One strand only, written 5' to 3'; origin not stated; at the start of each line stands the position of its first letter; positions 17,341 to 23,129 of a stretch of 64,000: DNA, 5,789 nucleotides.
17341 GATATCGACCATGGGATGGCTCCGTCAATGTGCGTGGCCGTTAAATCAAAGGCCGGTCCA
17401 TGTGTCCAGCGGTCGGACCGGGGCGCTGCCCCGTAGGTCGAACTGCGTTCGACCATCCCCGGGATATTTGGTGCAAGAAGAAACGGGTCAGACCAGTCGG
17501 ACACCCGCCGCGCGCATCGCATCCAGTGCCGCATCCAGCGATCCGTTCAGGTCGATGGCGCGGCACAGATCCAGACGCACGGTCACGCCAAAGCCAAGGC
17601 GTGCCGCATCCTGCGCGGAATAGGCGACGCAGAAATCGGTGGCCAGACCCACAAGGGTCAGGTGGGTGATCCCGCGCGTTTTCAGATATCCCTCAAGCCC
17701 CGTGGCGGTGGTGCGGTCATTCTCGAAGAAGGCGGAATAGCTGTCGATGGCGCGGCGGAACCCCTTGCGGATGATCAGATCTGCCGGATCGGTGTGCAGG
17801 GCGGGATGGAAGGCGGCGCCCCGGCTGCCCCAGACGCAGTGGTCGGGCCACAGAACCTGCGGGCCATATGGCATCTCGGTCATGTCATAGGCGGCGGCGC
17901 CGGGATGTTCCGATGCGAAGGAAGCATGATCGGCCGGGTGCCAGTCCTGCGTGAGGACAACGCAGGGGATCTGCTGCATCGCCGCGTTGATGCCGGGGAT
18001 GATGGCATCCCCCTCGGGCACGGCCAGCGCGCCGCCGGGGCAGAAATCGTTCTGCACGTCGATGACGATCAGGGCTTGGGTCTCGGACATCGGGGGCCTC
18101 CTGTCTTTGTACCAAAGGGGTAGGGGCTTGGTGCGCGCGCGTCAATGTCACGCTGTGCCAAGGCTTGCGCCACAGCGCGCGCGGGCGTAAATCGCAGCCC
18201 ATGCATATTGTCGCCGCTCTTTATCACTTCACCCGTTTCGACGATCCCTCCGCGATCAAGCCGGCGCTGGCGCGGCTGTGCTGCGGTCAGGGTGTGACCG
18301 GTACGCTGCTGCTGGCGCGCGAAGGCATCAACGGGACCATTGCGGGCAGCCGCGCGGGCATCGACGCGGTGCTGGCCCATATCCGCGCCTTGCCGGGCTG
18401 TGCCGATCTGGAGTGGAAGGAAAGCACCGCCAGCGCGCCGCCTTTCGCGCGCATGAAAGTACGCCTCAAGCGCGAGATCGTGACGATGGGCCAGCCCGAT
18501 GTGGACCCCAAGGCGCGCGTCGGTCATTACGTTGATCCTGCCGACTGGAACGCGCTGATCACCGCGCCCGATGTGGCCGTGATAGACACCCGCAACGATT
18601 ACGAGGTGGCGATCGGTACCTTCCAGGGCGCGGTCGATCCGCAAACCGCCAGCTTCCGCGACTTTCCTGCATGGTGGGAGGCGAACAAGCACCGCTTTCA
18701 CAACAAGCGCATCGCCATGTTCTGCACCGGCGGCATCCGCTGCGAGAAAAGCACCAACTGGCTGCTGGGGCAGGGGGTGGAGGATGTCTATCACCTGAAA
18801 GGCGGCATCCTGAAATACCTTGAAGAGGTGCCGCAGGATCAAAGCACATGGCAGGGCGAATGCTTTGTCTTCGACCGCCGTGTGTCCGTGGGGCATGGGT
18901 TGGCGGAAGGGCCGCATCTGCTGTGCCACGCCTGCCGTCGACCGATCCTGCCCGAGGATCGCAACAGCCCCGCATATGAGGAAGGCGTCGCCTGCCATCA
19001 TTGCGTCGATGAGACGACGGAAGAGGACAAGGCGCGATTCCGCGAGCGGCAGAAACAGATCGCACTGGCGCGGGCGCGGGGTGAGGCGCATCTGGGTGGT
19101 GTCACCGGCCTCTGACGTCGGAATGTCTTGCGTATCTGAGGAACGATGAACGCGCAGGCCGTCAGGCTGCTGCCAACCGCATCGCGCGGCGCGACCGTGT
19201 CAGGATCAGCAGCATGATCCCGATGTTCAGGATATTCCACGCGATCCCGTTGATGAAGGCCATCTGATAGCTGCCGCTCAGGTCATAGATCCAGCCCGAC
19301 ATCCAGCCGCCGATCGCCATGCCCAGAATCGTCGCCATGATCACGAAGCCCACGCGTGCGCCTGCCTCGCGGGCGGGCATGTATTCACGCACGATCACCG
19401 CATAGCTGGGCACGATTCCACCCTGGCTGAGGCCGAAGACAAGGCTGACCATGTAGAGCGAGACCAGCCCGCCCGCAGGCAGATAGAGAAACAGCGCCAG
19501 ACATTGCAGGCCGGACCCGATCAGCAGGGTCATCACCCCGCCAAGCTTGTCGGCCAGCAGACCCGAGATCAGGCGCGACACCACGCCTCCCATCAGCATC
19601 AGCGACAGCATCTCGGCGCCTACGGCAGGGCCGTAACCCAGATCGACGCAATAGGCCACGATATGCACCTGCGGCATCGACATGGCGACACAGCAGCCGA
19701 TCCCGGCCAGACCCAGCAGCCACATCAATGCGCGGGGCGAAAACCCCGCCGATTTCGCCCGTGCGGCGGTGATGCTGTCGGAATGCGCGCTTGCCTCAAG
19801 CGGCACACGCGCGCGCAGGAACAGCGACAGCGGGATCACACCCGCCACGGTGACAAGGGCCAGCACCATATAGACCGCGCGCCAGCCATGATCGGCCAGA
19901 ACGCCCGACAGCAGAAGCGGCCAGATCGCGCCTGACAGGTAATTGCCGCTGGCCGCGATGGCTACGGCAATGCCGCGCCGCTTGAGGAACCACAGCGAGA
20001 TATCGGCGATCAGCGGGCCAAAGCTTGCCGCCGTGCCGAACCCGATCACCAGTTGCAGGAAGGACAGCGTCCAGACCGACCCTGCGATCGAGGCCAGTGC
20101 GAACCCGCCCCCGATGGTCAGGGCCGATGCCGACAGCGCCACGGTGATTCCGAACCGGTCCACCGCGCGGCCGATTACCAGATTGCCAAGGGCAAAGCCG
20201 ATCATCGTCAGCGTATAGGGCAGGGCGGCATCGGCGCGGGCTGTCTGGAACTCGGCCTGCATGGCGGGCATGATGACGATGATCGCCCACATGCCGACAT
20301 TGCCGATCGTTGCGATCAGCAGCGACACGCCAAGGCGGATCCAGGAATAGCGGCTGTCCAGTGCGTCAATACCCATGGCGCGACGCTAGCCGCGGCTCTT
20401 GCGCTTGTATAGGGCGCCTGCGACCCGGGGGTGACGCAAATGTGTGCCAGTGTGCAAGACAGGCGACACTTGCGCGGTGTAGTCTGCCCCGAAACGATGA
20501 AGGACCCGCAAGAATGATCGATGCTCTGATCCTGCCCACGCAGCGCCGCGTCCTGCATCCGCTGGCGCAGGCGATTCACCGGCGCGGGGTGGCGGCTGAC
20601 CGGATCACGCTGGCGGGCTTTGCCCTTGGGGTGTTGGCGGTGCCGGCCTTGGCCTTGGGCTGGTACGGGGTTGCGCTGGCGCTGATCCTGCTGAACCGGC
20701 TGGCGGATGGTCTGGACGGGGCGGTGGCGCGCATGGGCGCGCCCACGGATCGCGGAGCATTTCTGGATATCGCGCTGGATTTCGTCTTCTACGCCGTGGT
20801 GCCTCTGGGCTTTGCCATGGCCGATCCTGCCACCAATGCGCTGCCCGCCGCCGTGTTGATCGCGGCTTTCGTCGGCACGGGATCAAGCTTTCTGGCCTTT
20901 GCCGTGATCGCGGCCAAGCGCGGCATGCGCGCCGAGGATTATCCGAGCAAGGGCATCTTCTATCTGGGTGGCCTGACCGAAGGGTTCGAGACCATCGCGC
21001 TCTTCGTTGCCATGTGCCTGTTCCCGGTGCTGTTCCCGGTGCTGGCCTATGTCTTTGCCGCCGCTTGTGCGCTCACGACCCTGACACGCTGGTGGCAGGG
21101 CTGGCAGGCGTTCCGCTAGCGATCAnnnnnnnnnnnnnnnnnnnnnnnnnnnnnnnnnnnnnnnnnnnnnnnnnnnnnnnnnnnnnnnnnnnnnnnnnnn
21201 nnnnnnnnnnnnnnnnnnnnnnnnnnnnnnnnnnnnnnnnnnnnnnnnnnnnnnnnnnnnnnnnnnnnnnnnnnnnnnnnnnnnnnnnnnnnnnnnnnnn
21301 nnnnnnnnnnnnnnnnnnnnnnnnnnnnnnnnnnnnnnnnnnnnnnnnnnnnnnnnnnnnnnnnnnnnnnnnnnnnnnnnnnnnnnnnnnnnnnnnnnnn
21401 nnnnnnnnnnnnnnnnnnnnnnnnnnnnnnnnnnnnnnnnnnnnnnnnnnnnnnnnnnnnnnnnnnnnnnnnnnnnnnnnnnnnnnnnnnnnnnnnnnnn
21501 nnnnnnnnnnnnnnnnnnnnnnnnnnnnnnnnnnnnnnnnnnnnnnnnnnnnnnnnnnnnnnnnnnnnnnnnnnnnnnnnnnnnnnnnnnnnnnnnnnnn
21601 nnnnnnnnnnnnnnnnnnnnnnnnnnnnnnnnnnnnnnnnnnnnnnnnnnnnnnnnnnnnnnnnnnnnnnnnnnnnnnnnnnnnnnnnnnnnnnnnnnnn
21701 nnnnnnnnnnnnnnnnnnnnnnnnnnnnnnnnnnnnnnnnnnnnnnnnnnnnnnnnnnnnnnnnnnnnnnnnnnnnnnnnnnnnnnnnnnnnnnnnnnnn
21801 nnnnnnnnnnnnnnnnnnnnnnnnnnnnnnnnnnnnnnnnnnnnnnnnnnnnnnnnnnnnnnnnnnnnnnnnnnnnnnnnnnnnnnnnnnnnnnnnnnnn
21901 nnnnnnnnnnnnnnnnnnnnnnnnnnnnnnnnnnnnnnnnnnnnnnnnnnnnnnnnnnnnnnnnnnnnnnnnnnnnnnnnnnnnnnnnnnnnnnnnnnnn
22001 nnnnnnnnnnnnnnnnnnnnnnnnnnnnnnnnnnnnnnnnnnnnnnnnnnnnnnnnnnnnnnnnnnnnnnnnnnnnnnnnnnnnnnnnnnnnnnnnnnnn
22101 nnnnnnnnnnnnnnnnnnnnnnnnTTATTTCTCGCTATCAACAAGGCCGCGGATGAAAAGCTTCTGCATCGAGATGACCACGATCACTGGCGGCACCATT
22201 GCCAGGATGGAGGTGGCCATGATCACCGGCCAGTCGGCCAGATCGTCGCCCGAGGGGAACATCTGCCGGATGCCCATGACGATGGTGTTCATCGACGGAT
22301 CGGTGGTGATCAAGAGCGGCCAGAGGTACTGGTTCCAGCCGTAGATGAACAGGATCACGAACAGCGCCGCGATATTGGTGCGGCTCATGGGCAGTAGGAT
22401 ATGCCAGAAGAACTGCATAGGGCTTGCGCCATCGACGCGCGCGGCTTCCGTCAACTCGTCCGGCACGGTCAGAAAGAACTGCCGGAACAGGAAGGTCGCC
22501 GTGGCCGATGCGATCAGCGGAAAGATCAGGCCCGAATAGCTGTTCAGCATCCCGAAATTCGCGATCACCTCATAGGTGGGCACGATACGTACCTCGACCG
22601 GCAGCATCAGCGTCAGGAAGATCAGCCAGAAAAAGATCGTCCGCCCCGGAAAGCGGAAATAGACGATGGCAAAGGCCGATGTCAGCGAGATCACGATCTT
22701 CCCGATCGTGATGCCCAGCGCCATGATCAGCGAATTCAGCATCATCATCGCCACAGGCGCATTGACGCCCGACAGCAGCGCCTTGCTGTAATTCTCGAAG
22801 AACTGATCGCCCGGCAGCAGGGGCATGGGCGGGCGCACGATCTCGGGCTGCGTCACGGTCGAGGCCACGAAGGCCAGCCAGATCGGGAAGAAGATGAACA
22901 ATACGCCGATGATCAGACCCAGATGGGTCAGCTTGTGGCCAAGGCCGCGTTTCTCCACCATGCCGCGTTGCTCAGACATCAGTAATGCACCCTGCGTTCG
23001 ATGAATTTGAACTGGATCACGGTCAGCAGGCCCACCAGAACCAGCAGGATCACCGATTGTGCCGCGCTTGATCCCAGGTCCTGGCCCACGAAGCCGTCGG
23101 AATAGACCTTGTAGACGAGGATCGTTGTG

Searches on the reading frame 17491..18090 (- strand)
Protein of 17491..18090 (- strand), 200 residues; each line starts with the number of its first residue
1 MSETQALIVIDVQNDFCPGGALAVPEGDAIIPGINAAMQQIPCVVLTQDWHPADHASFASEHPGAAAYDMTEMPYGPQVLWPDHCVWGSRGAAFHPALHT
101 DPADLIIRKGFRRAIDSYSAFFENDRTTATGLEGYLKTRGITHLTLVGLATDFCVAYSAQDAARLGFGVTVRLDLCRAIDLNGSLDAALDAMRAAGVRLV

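Call 35: search_protein_families(library=pfam, proteins=[window:17491-18090:-], max_evalue=0.00001)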
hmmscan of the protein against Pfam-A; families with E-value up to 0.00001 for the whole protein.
window:17491-18090:- (200 aa): 1 family
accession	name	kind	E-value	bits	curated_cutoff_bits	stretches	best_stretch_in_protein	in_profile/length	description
PF00857.26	Isochorismatase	-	1.5e-26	94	27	1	6-198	2-169/175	Isochorismatase domain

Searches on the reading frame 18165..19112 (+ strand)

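Call 35: search_protein_families(library=pfam, proteins=[window:18165-19112:+], max_evalue=0.00001)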
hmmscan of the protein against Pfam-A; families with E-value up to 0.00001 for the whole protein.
window:18165-19112:+ (316 aa): 2 families
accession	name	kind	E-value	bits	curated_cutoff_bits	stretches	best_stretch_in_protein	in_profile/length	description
PF17773.7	UPF0176_N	-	3.6e-27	95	26.2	1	16-105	3-92/92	UPF0176 acylphosphatase like domain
PF00581.25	Rhodanese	-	1.8e-08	35.2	22.2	1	127-220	4-101/102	Rhodanese-like domain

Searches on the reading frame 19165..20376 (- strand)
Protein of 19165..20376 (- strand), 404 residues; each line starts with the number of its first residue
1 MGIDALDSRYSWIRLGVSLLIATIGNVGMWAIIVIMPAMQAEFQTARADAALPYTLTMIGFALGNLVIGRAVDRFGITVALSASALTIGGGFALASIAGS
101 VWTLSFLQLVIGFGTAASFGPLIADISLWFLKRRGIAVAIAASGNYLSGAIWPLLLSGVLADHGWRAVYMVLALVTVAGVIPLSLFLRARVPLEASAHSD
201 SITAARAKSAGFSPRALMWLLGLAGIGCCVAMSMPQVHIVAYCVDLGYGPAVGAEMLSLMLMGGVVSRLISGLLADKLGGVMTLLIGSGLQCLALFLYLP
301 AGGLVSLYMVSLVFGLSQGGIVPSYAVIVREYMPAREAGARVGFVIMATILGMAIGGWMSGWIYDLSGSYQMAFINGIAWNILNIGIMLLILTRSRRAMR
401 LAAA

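Call 36: search_protein_families(library=pfam, proteins=[window:19165-20376:-], max_evalue=0.00001)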
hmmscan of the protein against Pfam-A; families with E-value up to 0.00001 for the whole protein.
window:19165-20376:- (404 aa): 2 families
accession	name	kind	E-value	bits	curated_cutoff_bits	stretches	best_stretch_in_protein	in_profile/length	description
PF07690.21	MFS_1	-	3.9e-45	154.7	33.4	2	20-339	3-329/347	Major Facilitator Superfamily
PF06779.20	MFS_4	-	4.4e-09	36.6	26.3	1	28-387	8-362/364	Uncharacterised MFS-type transporter YbfB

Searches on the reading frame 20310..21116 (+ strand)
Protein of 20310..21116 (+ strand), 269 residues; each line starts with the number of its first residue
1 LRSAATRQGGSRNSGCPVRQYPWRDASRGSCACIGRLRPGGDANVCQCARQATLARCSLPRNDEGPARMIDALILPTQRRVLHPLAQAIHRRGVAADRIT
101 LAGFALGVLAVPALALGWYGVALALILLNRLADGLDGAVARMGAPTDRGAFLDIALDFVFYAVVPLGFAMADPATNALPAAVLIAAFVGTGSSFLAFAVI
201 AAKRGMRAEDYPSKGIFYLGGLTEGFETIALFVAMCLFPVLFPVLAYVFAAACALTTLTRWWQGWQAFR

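Call 36: search_protein_families(library=pfam, proteins=[window:20310-21116:+], max_evalue=0.00001)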
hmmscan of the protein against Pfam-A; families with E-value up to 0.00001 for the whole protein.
window:20310-21116:+ (269 aa): 1 family
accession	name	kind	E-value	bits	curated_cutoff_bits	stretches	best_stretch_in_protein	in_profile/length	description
PF01066.26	CDP-OH_P_transf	-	1.7e-08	35.4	22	1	96-256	4-150/152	CDP-alcohol phosphatidyltransferase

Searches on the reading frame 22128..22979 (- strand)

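Call 36: search_protein_families(library=pfam, proteins=[window:22128-22979:-], max_evalue=0.00001)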
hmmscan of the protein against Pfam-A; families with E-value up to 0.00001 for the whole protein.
window:22128-22979:- (284 aa): 1 family
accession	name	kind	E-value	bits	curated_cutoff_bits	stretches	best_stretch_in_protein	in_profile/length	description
PF00528.27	BPD_transp_1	-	9.9e-20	71.5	26.4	1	96-278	3-181/184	Binding-protein-dependent transport system inner membrane component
